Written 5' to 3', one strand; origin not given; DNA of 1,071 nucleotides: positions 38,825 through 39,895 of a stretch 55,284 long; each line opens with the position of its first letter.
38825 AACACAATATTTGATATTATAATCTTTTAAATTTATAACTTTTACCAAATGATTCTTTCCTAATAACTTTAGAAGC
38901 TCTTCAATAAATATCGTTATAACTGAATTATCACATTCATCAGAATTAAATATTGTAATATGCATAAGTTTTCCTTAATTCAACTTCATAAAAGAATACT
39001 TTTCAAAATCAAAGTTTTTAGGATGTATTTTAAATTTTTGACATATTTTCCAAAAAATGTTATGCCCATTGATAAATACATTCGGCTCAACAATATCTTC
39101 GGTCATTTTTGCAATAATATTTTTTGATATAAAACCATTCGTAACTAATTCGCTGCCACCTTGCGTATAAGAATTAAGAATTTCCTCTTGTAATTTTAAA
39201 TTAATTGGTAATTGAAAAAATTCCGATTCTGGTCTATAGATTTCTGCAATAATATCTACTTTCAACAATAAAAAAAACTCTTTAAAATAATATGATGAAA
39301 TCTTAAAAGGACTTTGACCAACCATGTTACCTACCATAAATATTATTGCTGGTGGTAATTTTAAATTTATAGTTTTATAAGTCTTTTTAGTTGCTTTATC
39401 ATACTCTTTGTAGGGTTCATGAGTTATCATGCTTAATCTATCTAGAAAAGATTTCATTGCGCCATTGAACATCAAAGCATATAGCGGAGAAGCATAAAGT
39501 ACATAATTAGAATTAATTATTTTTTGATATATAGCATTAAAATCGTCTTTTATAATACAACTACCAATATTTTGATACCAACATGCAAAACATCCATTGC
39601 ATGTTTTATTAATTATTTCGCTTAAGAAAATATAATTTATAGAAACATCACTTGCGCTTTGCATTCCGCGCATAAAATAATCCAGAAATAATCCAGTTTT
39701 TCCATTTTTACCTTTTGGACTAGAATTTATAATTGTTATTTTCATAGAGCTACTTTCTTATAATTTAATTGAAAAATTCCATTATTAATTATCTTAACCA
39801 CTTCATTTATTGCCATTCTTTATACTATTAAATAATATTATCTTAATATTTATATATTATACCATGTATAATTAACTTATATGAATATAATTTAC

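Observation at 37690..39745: Three tandem flavodoxin-fold paralogues inside a fatty-acid-type cluster that lacks any canonical enoyl reductase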

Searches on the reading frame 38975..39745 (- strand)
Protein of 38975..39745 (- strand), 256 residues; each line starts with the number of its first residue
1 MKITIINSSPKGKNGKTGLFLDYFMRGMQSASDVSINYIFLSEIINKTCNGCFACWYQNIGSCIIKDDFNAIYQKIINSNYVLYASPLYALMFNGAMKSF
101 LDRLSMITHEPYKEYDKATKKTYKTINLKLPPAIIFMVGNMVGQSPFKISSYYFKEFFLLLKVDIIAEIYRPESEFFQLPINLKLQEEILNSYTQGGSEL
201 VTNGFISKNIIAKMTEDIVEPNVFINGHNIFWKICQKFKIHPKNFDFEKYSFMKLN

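Call 4: search_protein_families(library=pfam, proteins=[window:38975-39745:-], max_evalue=0.01)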
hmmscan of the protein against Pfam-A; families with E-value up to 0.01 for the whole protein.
window:38975-39745:- (256 aa): 2 families
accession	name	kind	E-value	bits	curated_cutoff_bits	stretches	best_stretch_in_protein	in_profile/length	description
PF03358.20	FMN_red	-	3.6e-13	49.8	24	1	1-112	1-101/152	NADPH-dependent FMN reductase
PF02525.22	Flavodoxin_2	-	8.3e-05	22.8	27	1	1-105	1-104/198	Flavodoxin-like fold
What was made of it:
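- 38975..39745 (-): Flv1: 256-aa flavodoxin-fold protein with an FMN phosphate loop (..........), the compact Cys motif C49-x2-C52-x2-C55-x7-C63 and a C-terminal helical domain. It is orthologous to the 253-256-aa Flv of the related loci. PF03358 49.8 bits (call 4).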

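Call 5: search_protein_families(library=ncbifam, proteins=[window:38975-39745:-], max_evalue=0.01)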
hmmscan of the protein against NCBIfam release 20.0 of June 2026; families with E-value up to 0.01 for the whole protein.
window:38975-39745:- (256 aa): 0 families

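Call 6: find_homologous_proteins(query=window:38975-39745:-)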
Query window:38975-39745:- (256 aa): 9 proteins with E <= 0.001 among 148 candidates.
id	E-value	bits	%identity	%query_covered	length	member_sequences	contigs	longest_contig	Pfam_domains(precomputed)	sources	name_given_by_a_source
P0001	4.2e-168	575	100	100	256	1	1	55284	PF03358.21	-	-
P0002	1.1e-112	394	65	100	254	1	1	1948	PF02525.23,PF03358.21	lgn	-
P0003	2.7e-106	373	65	93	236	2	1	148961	PF03358.21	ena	-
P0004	2.0e-104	367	65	93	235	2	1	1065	PF03358.21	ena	-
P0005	2.6e-61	226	44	100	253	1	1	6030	PF02525.23,PF03358.21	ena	-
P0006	2.3e-28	118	32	89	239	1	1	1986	PF02525.23,PF03358.21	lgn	-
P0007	2.0e-25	108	31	86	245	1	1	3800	PF02525.23,PF03358.21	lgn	-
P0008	5.0e-24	103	31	90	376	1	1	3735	PF02525.23,PF03358.21,PF02036.23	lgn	-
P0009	1.4e-22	99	31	90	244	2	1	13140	PF02525.23,PF03358.21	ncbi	-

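Call 7: find_encoding_contigs(protein=P0003, flank=10000, max_places=3)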
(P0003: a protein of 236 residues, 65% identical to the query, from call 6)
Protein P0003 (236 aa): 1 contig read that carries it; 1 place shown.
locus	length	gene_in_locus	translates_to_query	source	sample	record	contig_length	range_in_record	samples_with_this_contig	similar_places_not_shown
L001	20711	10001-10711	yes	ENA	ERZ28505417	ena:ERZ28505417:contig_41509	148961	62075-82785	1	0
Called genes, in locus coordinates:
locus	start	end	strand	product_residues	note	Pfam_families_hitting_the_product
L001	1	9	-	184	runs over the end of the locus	PF05728:UPF0227, PF12697:Abhydrolase_6 (faint)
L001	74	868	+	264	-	PF01790:LGT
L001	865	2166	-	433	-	-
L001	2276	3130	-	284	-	PF02749:QRPTase_N, PF01729:QRPTase_C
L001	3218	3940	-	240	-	PF12849:PBP_like_2 (faint), PF13531:SBP_bac_11, PF01547:SBP_bac_1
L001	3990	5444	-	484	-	PF03573:OprD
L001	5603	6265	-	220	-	PF03459:TOBE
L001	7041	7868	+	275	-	-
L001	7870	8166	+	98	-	-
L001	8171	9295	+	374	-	PF00109:ketoacyl-synt, PF02801:Ketoacyl-synt_C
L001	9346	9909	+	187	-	PF00753:Lactamase_B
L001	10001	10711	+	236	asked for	PF03358:FMN_red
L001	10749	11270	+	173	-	PF03358:FMN_red (faint)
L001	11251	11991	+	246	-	PF03358:FMN_red (weak)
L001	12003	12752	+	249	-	PF00106:adh_short, PF08659:KR, PF23441:SDR (weak), PF13561:adh_short_C2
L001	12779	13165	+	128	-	PF13279:4HBT_2, PF03061:4HBT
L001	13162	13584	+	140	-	-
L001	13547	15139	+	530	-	PF00501:AMP-binding, PF13193:AMP-binding_C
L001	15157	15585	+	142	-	PF22817:ApeP-like, PF07977:FabA, PF22818:ApeI-like, PF01575:MaoC_dehydratas (faint)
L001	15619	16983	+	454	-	PF01494:FAD_binding_3 (weak)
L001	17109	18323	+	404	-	PF00109:ketoacyl-synt, PF02801:Ketoacyl-synt_C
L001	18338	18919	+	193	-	PF00440:TetR_N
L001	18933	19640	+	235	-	PF00072:Response_reg, PF00486:Trans_reg_C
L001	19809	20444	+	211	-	PF13505:OMP_b-brl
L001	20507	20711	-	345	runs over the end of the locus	PF04107:GCS2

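Call 8: find_encoding_contigs(protein=P0005, flank=10000, max_places=3)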
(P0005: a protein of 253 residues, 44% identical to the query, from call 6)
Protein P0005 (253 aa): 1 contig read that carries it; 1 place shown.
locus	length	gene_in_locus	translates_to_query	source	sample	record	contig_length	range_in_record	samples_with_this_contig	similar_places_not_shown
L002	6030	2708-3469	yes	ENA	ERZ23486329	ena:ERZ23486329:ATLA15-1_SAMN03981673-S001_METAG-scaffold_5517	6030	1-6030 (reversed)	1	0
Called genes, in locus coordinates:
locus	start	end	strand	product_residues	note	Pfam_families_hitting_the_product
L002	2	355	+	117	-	?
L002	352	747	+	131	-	-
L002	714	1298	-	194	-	PF00440:TetR_N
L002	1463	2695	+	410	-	PF00109:ketoacyl-synt, PF02801:Ketoacyl-synt_C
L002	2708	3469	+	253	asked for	PF02525:Flavodoxin_2, PF03358:FMN_red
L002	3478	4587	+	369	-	PF02525:Flavodoxin_2, PF03358:FMN_red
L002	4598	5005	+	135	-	PF13279:4HBT_2, PF03061:4HBT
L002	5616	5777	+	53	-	-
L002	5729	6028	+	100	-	?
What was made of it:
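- L002 is too short to show it (call 8).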

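Call 9: find_encoding_contigs(protein=P0009, flank=10000, max_places=3)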
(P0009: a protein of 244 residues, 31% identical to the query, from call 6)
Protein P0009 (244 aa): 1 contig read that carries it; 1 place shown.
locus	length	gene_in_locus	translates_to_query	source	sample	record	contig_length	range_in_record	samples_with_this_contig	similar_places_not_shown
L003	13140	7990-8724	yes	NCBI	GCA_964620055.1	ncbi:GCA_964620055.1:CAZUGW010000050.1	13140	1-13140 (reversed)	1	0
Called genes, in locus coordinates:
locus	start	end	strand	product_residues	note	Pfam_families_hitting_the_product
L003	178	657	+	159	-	PF03358:FMN_red, PF12724:Flavodoxin_5, PF00258:Flavodoxin_1 (weak)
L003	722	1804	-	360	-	PF01381:HTH_3, PF06114:Peptidase_M78 (weak)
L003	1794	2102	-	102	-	-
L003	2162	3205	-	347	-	PF00248:Aldo_ket_red, PF13237:Fer4_10 (faint), PF13187:Fer4_9 (weak), PF13534:Fer4_17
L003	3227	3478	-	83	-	-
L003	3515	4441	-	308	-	PF02585:PIG-L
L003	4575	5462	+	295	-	PF00149:Metallophos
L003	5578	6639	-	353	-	-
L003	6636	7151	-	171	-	PF00583:Acetyltransf_1, PF13673:Acetyltransf_10, PF13508:Acetyltransf_7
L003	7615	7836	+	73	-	-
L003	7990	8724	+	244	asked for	PF02525:Flavodoxin_2, PF03358:FMN_red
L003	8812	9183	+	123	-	-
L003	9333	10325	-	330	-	PF00682:HMGL-like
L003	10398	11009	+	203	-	-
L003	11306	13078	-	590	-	PF07693:KAP_NTPase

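Call 10: search_solved_structures(query=window:38975-39745:-, max_evalue=1, show_alignments=2)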
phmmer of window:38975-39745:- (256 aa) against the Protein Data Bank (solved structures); distinct sequences matched with E-value up to 1: 11.
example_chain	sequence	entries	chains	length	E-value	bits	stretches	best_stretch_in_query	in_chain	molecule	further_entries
7d38_A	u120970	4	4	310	6.6e-06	29.3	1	13-104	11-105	Cd1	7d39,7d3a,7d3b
1rli_A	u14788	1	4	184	0.00023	24.2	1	63-112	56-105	Trp Repressor Binding Protein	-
6d9t_A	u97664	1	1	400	0.36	13.7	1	13-80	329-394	Glycosyl transferase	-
4nz9_A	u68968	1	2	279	0.75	12.7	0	120-202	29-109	Enoyl-[acyl-carrier-protein] reductase [NADPH]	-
6n1x_A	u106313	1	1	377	0.78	12.6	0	13-78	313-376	Glycosyltransferase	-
6tbb_A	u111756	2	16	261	0.79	12.6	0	120-202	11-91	Enoyl-[acyl-carrier-protein] reductase [NADPH]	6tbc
4all_A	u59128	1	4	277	0.8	12.6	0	120-202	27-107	ENOYL-[ACYL-CARRIER-PROTEIN] REDUCTASE [NADPH]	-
3gns_A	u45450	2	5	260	0.82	12.6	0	120-202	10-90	Enoyl-[acyl-carrier-protein] reductase [NADH]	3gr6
3gnt_A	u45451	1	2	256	0.83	12.6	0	120-202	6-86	Enoyl-[acyl-carrier-protein] reductase [NADH]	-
4fs3_A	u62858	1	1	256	0.83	12.6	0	120-202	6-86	Enoyl-[acyl-carrier-protein] reductase [NADPH] FabI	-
4ali_A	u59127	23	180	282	0.83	12.5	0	120-202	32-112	ENOYL-[ACYL-CARRIER-PROTEIN] REDUCTASE [NADPH] | ENOYL-ACP REDUCTASE MOLECULE ENOYL-[ACYL-CARRIER-PROTEIN] REDUCTASE [NADPH] | ENOYL-[ACYL-CARRIER-PROTEIN] REDU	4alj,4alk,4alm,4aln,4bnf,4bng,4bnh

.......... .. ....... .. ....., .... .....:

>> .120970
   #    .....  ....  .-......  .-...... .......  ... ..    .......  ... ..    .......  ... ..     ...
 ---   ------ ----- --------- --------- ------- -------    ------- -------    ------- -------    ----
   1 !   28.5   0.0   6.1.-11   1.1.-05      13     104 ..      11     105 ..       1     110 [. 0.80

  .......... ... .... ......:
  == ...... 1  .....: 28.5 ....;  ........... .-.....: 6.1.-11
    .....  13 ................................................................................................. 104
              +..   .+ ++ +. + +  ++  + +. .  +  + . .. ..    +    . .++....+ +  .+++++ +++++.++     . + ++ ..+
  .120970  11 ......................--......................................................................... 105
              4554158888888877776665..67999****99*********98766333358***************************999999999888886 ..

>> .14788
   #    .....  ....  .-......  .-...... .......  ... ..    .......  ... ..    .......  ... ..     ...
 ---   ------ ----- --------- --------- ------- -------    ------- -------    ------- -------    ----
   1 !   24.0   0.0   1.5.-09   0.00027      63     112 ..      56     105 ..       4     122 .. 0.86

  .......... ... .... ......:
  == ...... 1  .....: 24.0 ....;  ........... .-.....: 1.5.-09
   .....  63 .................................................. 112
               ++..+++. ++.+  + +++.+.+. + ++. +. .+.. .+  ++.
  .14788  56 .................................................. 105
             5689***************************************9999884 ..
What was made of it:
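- On FLR-type ene-reductases: The phmmer match covers Flv1 residues 13-104 only (call 10).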

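Call 21: find_related_loci(query=A2, collection=genome_contigs, flank=10000)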
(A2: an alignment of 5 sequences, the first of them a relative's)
Query A2 (256 aa) in genome_contigs; peptide patterns used: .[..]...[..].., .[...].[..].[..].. (x = any residue, [..] = any of these).
120 stretches matched a pattern; 32 encode a relative of the query (tblastn E <= 1e-3); 32 distinct loci.
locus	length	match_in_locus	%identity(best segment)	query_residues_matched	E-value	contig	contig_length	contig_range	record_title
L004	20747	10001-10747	29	1-242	1e-27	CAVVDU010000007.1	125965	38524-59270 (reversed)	MAG: uncultured delta proteobacterium isolate MFD02416.bin.2.91 genome assembly, contig: contig_15284, whole genome shot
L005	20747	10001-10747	27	1-242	9e-26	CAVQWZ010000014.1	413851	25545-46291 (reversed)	MAG: uncultured delta proteobacterium isolate MFD05684.bin.1.120 genome assembly, contig: contig_58427, whole genome sho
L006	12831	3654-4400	28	1-242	8e-26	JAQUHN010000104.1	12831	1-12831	MAG: Geobacteraceae bacterium isolate STCSWMC_38 NODE_13854_length_12831_cov_3.214972_ST_CSWMC, whole genome shotgun seq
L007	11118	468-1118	28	2-218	9e-25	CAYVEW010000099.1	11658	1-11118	MAG TPA_asm: uncultured Bacteroidales bacterium isolate binchicken_co42_308 genome assembly, contig: NODE_8781_length_11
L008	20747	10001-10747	27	1-242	1e-24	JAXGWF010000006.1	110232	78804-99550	MAG: Geobacteraceae bacterium isolate AnMBR.bin460 bin460_6, whole genome shotgun sequence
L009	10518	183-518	34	2-116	5e-17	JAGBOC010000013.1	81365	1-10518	MAG: Lachnospiraceae bacterium isolate RGIG9292 Water_deer_Rumen.Co__c248217, whole genome shotgun sequence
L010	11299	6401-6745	34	1-119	3e-15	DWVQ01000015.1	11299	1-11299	MAG TPA_asm: Candidatus Phocaeicola gallinarum isolate ChiGjej6B6-595 ChiGjej6B6M5__C31573_L11299_SAMN08009849, whole ge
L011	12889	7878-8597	28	1-233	3e-26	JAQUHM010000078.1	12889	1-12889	MAG: Geobacteraceae bacterium isolate STCSWMC_37 NODE_13751_length_12889_cov_3.304184_ST_CSWMC, whole genome shotgun seq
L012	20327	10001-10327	34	1-109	6e-14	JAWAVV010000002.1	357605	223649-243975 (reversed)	MAG: Desulfurococcaceae archaeon isolate ZMQR_201912_bins_1 ZMQR_201912_bins_1_scaffold_2, whole genome shotgun sequence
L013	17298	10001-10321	34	1-110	2e-13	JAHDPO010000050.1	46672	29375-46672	MAG: Clostridia bacterium isolate SM1-B15.1 k141_3131, whole genome shotgun sequence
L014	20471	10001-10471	24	1-172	4e-13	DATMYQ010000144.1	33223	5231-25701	MAG TPA_asm: Patescibacteria group bacterium isolate SMAG_U13152 k141_135106, whole genome shotgun sequence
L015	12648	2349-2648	33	2-104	5e-13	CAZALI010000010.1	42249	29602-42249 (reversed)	MAG TPA_asm: uncultured Muribaculaceae bacterium isolate SRP278969_co1_164 genome assembly, contig: NODE_699_length_4224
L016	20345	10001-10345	30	1-119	5e-13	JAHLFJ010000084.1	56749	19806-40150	MAG: Candidatus Phocaeicola excrementipullorum isolate 8470 D5M67__C221930_L56749, whole genome shotgun sequence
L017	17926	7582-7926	30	1-119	9e-13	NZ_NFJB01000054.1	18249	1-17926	Parabacteroides sp. An277 An277_contig_54, whole genome shotgun sequence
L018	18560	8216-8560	30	1-119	9e-13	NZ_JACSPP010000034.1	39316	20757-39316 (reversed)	Phocaeicola intestinalis strain Sa1CVN1 NODE_34_length_39316_cov_24.847091, whole genome shotgun sequence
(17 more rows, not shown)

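Call 25: search_protein_representatives(alignment_id=A1)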
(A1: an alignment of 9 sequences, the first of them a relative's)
Query: 9 sequences, 255 profile positions. Proteins with E-value up to 0.001 (for the whole library): 15346; up to 1e-10: 7356; up to 1e-30: 582. The best 150 are listed.
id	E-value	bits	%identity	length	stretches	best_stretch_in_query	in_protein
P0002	1.5e-121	421.1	-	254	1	1-254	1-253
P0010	2.6e-83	295.8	-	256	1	2-254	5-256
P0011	7.5e-77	274.6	-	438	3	1-219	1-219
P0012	1.1e-75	270.9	-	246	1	1-232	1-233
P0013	4.6e-68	245.8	-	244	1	1-232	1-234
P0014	7.0e-68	245.2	-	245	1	1-232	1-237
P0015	2.8e-67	243.3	-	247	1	1-226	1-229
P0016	4.5e-67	242.6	-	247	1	1-231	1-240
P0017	4.5e-67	242.6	-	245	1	1-232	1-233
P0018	5.6e-67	242.3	-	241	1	1-232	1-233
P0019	1.1e-66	241.3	-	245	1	1-233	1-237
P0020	1.5e-66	240.9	-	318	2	2-118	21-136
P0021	1.4e-65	237.7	-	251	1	1-242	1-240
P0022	1.3e-64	234.6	-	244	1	1-235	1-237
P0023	2.8e-64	233.5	-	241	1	1-232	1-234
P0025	8.2e-64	231.9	-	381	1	2-232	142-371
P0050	1.3e-58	214.9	-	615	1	1-246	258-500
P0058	1.6e-57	211.3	-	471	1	1-244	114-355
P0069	1.2e-55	205.1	-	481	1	1-245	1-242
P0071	1.9e-55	204.5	-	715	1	2-233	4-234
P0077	6.4e-55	202.8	-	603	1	1-248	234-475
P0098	2.5e-53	197.5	-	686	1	1-232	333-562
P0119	5.4e-52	193.2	-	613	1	2-239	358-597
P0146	4.8e-50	186.8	-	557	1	2-239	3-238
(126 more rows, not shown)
